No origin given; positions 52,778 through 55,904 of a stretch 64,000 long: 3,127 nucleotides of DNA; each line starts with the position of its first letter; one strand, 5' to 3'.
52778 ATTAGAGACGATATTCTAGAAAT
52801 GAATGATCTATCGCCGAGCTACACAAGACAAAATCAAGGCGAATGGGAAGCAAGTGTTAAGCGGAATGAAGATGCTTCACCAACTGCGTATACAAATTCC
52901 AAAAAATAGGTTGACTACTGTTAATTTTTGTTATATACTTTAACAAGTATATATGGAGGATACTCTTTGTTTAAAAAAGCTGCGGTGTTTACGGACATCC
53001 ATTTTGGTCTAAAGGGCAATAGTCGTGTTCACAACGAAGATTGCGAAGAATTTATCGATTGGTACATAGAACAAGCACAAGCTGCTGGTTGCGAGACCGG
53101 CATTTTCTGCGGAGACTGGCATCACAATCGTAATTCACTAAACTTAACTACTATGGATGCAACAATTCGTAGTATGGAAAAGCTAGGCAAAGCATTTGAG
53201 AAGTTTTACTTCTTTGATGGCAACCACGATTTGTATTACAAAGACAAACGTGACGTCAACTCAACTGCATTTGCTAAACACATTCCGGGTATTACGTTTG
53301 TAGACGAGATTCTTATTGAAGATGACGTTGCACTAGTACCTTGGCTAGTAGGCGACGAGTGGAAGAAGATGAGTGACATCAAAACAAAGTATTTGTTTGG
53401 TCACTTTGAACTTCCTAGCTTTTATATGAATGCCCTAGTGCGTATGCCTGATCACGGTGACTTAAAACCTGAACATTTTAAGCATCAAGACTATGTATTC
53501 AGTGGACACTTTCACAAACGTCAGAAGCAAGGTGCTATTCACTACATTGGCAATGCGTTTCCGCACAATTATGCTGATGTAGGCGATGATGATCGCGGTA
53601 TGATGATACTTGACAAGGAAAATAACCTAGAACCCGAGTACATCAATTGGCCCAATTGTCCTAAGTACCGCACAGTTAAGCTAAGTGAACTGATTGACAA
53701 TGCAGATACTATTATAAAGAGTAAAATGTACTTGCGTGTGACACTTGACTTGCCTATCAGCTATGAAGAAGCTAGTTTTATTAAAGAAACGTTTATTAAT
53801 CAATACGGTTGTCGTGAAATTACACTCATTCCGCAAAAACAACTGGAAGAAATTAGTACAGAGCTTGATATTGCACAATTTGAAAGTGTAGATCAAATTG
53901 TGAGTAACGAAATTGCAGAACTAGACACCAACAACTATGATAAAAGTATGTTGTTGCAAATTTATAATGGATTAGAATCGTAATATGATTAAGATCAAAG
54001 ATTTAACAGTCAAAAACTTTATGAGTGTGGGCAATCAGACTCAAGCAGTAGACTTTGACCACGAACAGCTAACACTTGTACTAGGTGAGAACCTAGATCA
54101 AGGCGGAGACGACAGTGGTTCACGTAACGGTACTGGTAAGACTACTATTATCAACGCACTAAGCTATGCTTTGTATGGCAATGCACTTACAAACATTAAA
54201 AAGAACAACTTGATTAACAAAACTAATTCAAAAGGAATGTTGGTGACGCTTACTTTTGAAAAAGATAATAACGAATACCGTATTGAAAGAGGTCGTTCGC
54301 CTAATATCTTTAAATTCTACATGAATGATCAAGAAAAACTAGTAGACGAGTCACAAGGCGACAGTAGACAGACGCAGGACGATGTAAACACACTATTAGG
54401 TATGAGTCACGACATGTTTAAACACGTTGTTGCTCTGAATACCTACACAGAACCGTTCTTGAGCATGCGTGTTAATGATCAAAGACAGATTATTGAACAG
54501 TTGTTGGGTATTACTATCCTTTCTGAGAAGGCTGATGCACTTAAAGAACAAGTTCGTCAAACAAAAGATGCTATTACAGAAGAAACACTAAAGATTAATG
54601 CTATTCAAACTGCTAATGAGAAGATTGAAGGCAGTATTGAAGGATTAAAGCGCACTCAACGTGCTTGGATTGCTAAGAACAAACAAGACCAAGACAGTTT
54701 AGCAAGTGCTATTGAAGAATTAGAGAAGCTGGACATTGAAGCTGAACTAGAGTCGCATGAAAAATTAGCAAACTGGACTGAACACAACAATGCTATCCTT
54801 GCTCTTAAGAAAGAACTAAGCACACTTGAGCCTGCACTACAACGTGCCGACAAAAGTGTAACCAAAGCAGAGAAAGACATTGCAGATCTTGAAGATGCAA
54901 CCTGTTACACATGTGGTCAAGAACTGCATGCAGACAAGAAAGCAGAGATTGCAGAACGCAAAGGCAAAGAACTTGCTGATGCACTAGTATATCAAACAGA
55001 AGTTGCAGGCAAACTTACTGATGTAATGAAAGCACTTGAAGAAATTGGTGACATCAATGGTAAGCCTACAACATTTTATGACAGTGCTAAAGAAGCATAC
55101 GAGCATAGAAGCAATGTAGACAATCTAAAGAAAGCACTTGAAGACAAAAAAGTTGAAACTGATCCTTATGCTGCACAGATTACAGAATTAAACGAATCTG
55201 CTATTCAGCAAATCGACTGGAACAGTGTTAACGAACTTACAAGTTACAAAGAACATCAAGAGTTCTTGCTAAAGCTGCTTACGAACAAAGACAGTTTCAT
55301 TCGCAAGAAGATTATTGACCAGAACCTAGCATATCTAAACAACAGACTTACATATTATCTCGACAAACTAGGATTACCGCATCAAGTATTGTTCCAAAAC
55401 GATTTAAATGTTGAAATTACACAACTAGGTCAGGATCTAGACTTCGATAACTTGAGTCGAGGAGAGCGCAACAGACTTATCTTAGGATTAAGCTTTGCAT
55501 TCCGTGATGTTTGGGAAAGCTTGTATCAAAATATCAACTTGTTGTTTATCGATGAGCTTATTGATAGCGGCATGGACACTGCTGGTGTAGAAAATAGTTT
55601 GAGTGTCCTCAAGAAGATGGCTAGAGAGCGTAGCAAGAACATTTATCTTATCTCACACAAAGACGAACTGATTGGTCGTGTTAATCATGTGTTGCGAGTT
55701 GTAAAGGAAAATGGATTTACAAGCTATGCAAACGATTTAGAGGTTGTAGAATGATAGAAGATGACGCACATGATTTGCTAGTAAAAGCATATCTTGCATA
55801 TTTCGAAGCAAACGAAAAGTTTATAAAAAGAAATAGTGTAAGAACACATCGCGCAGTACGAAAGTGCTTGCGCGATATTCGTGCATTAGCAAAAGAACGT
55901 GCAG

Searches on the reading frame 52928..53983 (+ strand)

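Call 94: search_protein_families(library=phrogs, proteins=[window:52928-53983:+], max_evalue=0.001)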
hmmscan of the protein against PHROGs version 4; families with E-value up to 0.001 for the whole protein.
window:52928-53983:+ (351 aa): 2 families
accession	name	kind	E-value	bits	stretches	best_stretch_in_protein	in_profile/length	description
phrog_100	-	DNA, RNA and nucleotide metabolism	5.8e-66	224.6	1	15-347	28-373/989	SbcD-like subunit of palindrome specific endonuclease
phrog_1649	-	other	4.2e-10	39.8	1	16-127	36-132/308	metallo-phosphoesterase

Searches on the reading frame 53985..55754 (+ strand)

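Call 94: search_protein_families(library=phrogs, proteins=[window:53985-55754:+], max_evalue=0.001)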
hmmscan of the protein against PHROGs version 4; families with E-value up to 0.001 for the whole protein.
window:53985-55754:+ (589 aa): 3 families
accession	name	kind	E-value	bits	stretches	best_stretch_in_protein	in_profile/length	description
phrog_77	-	DNA, RNA and nucleotide metabolism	4.1e-106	357.6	1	1-581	295-952/967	SbcC-like subunit of palindrome specific endonuclease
phrog_21388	-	DNA, RNA and nucleotide metabolism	2.6e-21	77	1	1-119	1-118/126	exonuclease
phrog_19980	-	unknown function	6.5e-10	39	1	48-209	36-219/1068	-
